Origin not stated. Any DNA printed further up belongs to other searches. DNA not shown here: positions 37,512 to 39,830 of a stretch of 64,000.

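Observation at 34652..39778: Run of three signal-peptide-less metal hydrolases (thermolysin-like, MBL-fold, M6/InhA-like) directly downstream of the STAND gene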

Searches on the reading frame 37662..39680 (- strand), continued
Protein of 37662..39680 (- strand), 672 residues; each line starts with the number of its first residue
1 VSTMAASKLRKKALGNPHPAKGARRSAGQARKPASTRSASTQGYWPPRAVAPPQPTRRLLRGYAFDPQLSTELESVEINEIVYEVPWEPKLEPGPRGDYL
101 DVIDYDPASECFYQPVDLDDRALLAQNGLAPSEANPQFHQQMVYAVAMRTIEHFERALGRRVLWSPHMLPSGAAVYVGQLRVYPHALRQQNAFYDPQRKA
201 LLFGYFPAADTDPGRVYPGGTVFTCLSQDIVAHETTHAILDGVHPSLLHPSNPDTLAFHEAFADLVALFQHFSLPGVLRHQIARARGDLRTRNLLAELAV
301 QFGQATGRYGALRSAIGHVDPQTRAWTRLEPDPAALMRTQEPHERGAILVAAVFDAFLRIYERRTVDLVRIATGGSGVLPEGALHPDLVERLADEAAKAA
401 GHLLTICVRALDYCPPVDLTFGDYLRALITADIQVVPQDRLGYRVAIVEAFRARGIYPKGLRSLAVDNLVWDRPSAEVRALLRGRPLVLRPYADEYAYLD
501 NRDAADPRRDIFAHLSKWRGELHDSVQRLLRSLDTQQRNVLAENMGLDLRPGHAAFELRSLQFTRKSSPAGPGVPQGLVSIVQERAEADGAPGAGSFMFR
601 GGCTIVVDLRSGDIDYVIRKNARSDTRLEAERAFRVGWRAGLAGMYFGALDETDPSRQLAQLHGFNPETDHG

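Call 30: fold_search(model_id=the predicted structure, library=pdb)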
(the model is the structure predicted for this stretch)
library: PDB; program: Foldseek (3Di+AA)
matches with E <= 10: 373; with E <= 0.001: 0
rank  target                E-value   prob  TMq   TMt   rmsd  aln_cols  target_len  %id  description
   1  4ow3                  4.5e-03  0.99  0.25  0.46  11.9       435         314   14  Thermolysin structure determined by free-electron laser (released 2014-03-12)
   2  3nqy_B                2.1e-02  0.99  0.26  0.50  11.1       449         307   11  Crystal structure of the autoprocessed complex of Vibriolysin MCP-02 with a single point mutation E346A (released 2010-10-06)
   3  3i0y_D                3.0e-01  0.13  0.07  0.17   8.2        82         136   21  Crystal structure of a putative polyketide cyclase (xcc0381) from xanthomonas campestris pv. campestris at 1.50 A reso (released 2009-07-21)
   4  6q0v_C                7.9e-01  0.09  0.07  0.17  15.7       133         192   16  Structure of DDB1-DDA1-DCAF15 complex bound to tasisulam and RBM39 (released 2019-11-13)
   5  6ue5_A                9.2e-01  0.12  0.08  0.12  14.7       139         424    9  Crystal structure of full-length human DCAF15-DDB1-deltaPBP-DDA1-RBM39 in complex with 4-(aminomethyl)-N-(3-cyano-4-me (released 2019-12-18)
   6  6pai_C                9.2e-01  0.10  0.08  0.12  14.2       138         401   10  Structure of the human DDB1-DDA1-DCAF15 E3 ubiquitin ligase bound to RBM39 and sulfonamide E7820 (released 2019-09-18)
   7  8b5w                  1.1e+00  0.07  0.09  0.15  16.4       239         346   11  Crystal structure of the E3 module from UBR4 (released 2023-10-04)
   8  3b4o_A                1.2e+00  0.16  0.08  0.23   6.8        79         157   13  Crystal structure of phenazine biosynthesis protein PhzA/B from Burkholderia cepacia R18194, apo form (released 2008-12-30)
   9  3kkt_A                1.2e+00  0.03  0.07  0.11  23.0       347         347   10  Crystal structure of human PDE4b with 5-[3-[(1S,2S,4R)-Bicyclo[2.2.1]hept-2-yloxy]-4-methoxyp henyl]tetrahydro-2(1H)-p (released 2009-11-24)
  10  5k3h_C                1.3e+00  0.06  0.13  0.14  19.2       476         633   10  Crystals structure of Acyl-CoA oxidase-1 in Caenorhabditis elegans, Apo form-II (released 2016-08-24)
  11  4w1o_A                1.4e+00  0.03  0.09  0.13  22.4       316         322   12  PDE4D complexed with inhibitor (released 2014-11-05)
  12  3qbp_A                1.4e+00  0.03  0.10  0.13  26.1       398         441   13  Crystal structure of fumarase Fum from Mycobacterium marinum (released 2011-01-26)
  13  7rec_G                1.5e+00  0.16  0.07  0.28   5.8        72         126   14  Structure of Thr354Asn, Glu355Gln, Thr412Asn, Ile414Met, Ile464His, and Phe467Met mutant human CaMKII alpha hub bound  (released 2021-07-21)
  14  3juq_A                1.5e+00  0.15  0.08  0.23   6.9        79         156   13  Crystal Structure of PhzA/B from Burkholderia cepacia R18194 cocrystallized with 2 mM racemic 5-bromo-2-(piperidin-3-y (released 2009-09-29)
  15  3b4o_B                1.5e+00  0.12  0.07  0.20   6.4        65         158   15  Crystal structure of phenazine biosynthesis protein PhzA/B from Burkholderia cepacia R18194, apo form (released 2008-12-30)
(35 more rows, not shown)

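Call 33: search_protein_families(library=pfam, alignment_id=A2, max_evalue=0.00001)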
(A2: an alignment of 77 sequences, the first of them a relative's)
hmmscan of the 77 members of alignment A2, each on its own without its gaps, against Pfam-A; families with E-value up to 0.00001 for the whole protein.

A. member 1, L003:6734-8128:+ (465 aa): 2 families
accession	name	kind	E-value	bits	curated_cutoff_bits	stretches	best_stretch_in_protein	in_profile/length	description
PF00182.24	Glyco_hydro_19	-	9.8e-07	29.2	25.5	1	303-424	54-157/232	Chitinase class I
PF08239.17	SH3_3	-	2.5e-06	28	27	1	187-238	2-54/54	Bacterial SH3 domain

B. families by the number of members that match (of 77 scanned): 99 families (the first 25 are shown)
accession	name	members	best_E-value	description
PF01734.28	Patatin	7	5.3e-22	Patatin-like phospholipase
PF09994.14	T6SS_Tle1-like_cat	4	3.7e-77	T6SS, Phospholipase effector Tle1-like, catalytic domain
PF25183.1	OMP_b-brl_4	1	5.2e-195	Outer membrane beta barrel domain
PF00128.31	Alpha-amylase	1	1.7e-135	Alpha amylase, catalytic domain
PF09423.15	PhoD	1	1e-116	PhoD-like phosphatase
PF01432.26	Peptidase_M3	1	2.7e-109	Peptidase family M3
PF01078.27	Mg_chelatase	1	9.5e-93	Magnesium chelatase, subunit ChlI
PF01425.27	Amidase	1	4.1e-87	Amidase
PF20181.5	DUF6544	1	1.3e-77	Family of unknown function (DUF6544)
PF00933.27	Glyco_hydro_3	1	1.7e-72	Glycosyl hydrolase family 3 N terminal domain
PF14257.11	DUF4349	1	8.2e-62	Domain of unknown function (DUF4349)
PF14391.12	DUF4421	1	2.5e-60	Domain of unknown function (DUF4421)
PF01055.32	Glyco_hydro_31_2nd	1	2.4e-59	Glycosyl hydrolases family 31 TIM-barrel domain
PF01979.26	Amidohydro_1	1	1.3e-57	Amidohydrolase family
PF21900.3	DUF6920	1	1.6e-51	Family of unknown function (DUF6920)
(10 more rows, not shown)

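Call 34: search_dna_similar(query=window:37662-39680:-, collection=plasmids, mode=protein, max_rows=25)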
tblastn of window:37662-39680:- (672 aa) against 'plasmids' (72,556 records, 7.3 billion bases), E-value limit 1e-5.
Records with a match: 65; places in all: 70; records where one place covers at least 80% of the query: 24.
Best place of each record, by identity: <60% 65.
By first word of the organism name: Rhizobium 21; Sinorhizobium 14; Agrobacterium 6; Hymenobacter 4; Mesorhizobium 3; Phyllobacterium 2; Polymorphobacter 2; Ensifer 2; Methylorubrum 1; Deinococcus 1; and 9 more.
By predicted mobility (MOB-suite, as given by PLSDB): conjugative 35; non-mobilizable 28; mobilizable 2.
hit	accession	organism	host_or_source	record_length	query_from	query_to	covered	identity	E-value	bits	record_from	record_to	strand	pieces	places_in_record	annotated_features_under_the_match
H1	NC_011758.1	Methylorubrum extorquens CM4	-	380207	7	664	98%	47.2%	5e-166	535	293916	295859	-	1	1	S8 family serine peptidase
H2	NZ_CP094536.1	Hymenobacter monticola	Single cell,a pond on the Huanglong ...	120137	53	663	91%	50.8%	0e+0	579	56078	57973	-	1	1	hypothetical protein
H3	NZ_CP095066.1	Hymenobacter volaticus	single cell,air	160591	53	649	89%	51.0%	0e+0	581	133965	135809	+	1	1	hypothetical protein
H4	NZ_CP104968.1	Phyllobacterium sp. A18/5-2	Vicia costata,cell culture,root nodule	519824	53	647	89%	51.2%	1e-175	563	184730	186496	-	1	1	S8 family serine peptidase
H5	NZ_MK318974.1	Rhizobium rhizogenes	-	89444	55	655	89%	50.0%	3e-177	567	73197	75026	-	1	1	hypothetical protein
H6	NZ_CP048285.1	Rhizobium leguminosarum bv. viciae 248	Fava bean,whole organism,nodules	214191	45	655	91%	48.9%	6e-173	555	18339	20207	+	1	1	hypothetical protein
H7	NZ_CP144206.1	Sinorhizobium chiapasense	mixed culture,rhizosphere soil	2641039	47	655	91%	49.0%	6e-172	551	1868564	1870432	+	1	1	none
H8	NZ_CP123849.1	Agrobacterium tumefaciens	Rose,cell culture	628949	49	655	90%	48.7%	6e-171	549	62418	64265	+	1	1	hypothetical protein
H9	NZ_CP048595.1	Agrobacterium tumefaciens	walnut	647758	49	655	90%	48.5%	3e-170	546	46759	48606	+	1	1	hypothetical protein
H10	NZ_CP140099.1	Deinococcus sp. AB2017081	pure culture,soil near an iron factory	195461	12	663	97%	44.0%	5e-157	509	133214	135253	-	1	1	hypothetical protein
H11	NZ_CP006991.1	Rhizobium etli bv. mimosae str. IE4771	Phaseolus vulgaris,whole organism,nodule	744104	30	672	96%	44.0%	7e-151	491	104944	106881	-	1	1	S8 family serine peptidase | hypothetical protein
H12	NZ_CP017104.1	Rhizobium gallicum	Phaseolus vulgaris,Whole ...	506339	53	654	90%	46.4%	2e-155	504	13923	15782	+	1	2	hypothetical protein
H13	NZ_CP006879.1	Rhizobium gallicum bv. gallicum R602sp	Phaseolus vulgaris,whole ...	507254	53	654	90%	46.4%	2e-155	504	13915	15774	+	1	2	hypothetical protein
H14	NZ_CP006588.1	Hymenobacter sp. APR13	silkworm feces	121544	54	620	84%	48.8%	2e-174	559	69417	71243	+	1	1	hypothetical protein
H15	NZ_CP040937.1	Hymenobacter sp. DG01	cell culture,water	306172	54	620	84%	48.8%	2e-174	559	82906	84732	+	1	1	hypothetical protein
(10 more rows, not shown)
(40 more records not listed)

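Call 35: search_dna_similar(query=window:37662-39680:-, collection=phages, mode=protein, max_rows=15)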
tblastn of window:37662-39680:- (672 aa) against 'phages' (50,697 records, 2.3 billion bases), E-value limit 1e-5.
Records with a match: 2; places in all: 2; records where one place covers at least 80% of the query: 0.
Best place of each record, by identity: <60% 2.
By first word of the organism name: Bacteriophage 1; uncultured 1.
By host as written in the record: - 2.
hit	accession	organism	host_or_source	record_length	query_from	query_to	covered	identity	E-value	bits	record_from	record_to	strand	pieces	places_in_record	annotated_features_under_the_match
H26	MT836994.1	Bacteriophage sp.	human fecal samples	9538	55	474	63%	51.7%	9e-115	385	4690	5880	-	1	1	record has no annotation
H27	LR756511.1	uncultured phage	metagenomic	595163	97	362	40%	29.2%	3e-16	90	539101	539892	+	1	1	record has no annotation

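Call 36: get_annotated_region(hit=H5, flank=8000)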
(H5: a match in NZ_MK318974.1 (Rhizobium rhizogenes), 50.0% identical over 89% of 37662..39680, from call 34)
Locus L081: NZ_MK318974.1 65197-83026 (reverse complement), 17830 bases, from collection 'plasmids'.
description: Rhizobium rhizogenes strain Colt5.8 plasmid pColt5.8d, complete sequence
organism: Rhizobium rhizogenes (NCBI taxid 359)
taxonomy: Bacteria; Pseudomonadota; Alphaproteobacteria; Hyphomicrobiales; Rhizobiaceae; Rhizobium; Rhizobium rhizogenes
host: -; source: -; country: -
typing (MOB-suite, as given by PLSDB): non-mobilizable; mating-pair formation MPF_T
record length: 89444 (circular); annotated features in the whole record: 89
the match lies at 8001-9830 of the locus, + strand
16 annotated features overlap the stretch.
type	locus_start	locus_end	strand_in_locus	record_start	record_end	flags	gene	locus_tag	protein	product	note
CDS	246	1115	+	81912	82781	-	-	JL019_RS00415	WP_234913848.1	AAA family ATPase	-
CDS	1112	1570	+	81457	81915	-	-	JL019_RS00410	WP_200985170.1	hypothetical protein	-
CDS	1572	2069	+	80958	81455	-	-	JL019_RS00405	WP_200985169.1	hypothetical protein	-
CDS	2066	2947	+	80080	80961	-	-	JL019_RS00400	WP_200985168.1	CBASS oligonucleotide cyclase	-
CDS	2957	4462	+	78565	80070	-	-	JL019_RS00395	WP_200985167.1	SAVED domain-containing protein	-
CDS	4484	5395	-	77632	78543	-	-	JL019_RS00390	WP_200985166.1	ImmA/IrrE family metallo-endopeptidase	-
CDS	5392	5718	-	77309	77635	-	-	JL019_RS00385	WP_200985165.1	helix-turn-helix transcriptional regulator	-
CDS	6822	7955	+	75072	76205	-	-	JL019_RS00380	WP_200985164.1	patatin-like phospholipase family protein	-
CDS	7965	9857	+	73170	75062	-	-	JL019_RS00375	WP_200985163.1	hypothetical protein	-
CDS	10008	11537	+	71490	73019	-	-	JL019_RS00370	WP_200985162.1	hypothetical protein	-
CDS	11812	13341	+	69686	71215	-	-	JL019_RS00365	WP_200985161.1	AAA family ATPase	-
CDS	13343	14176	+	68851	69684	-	-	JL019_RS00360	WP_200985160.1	HNH endonuclease signature motif containing protein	-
CDS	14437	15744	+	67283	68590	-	-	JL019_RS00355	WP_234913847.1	acyltransferase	-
CDS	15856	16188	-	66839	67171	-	-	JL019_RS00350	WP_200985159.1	hypothetical protein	-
CDS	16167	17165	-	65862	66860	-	-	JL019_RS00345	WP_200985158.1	hypothetical protein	-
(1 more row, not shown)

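Call 37: get_annotated_region(hit=H1, flank=8000)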
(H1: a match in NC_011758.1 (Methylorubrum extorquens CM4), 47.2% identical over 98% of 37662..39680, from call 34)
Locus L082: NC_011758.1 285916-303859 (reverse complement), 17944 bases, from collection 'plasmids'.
description: Methylorubrum extorquens CM4 plasmid pCMU01, complete sequence
organism: Methylorubrum extorquens CM4 (NCBI taxid 440085)
taxonomy: Bacteria; Pseudomonadota; Alphaproteobacteria; Hyphomicrobiales; Methylobacteriaceae; Methylorubrum; Methylorubrum extorquens; Methylorubrum extorquens CM4
host: -; source: -; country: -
typing (MOB-suite, as given by PLSDB): conjugative; replicon rep_cluster_4; relaxase MOBQ; mating-pair formation MPF_I
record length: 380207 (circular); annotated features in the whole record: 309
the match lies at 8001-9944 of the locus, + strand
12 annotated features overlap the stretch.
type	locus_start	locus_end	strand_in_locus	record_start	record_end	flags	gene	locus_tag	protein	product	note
CDS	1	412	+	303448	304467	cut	-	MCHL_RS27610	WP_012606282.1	metallophosphoesterase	-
CDS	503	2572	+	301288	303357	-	-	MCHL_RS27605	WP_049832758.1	AAA family ATPase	-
CDS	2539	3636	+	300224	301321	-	-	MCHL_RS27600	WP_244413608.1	3'-5' exonuclease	-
CDS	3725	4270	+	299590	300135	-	-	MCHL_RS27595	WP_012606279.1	metallophosphoesterase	-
CDS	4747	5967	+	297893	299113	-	-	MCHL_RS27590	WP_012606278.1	DUF2235 domain-containing protein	-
CDS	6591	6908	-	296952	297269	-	-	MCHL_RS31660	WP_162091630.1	hypothetical protein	-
CDS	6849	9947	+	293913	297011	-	-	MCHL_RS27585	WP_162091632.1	S8 family serine peptidase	GO:0006508 - proteolysis [Evidence IEA]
CDS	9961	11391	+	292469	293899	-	-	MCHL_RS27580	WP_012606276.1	MBL fold metallo-hydrolase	-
CDS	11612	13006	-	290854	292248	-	-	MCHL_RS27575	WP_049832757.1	SIR2 family protein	-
CDS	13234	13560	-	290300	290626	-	-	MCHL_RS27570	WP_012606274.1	hypothetical protein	-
CDS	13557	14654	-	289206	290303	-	-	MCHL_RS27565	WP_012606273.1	IS5-like element ISMch8 family transposase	GO:0006313 - DNA transposition [Evidence IEA]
CDS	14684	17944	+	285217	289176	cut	-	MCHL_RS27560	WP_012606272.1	SIR2 family protein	-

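Call 81: search_protein_families(library=pfam, proteins=[L002:3056-4894:+], max_evalue=0.0001)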
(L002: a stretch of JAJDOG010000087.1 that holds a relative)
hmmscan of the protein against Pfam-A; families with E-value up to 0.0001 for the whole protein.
L002:3056-4894:+ (613 aa): 1 family
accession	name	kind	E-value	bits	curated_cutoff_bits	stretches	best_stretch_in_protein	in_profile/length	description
PF00082.27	Peptidase_S8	-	1.2e-24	87.5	21.8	1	232-513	1-273/288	Subtilase family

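Call 84: search_protein_families(library=padloc, alignment_id=A2, max_evalue=1e-10)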
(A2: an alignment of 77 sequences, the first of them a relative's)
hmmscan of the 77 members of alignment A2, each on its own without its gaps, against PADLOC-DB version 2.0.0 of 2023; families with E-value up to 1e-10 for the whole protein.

A. member 1, L003:6734-8128:+ (465 aa): 0 families

B. families by the number of members that match (of 77 scanned): 107 families (the first 25 are shown)
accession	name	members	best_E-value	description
PDLC00295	PtuA1|PtuA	1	8.5e-60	AAA ATPase domain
PDLC00292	PtuA1|PtuA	1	1.7e-50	AAA ATPase domain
PDLC00304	PtuA1|PtuA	1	1.2e-48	AAA ATPase domain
PDLC00269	PtuA1|PtuA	1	1e-42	AAA ATPase domain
PDLC00271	PtuA1|PtuA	1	8.1e-42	AAA ATPase domain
PDLC01097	C3a214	1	2.3e-40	GlgB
PDLC00299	PtuA1|PtuA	1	1.2e-39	AAA ATPase domain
PDLC02913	ATPase_I-A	1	4.5e-39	-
PDLC00305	PtuA1|PtuA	1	4.4e-37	AAA ATPase domain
PDLC00301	PtuA1|PtuA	1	9.9e-37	AAA ATPase domain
PDLC04676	PDC-M48B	1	1.5e-35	-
PDLC00278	PtuA1|PtuA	1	4.1e-35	AAA ATPase domain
PDLC00281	PtuA1|PtuA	1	6.7e-34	AAA ATPase domain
PDLC00288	PtuA1|PtuA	1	1.1e-33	AAA ATPase domain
PDLC00287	PtuA1|PtuA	1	1.4e-33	AAA ATPase domain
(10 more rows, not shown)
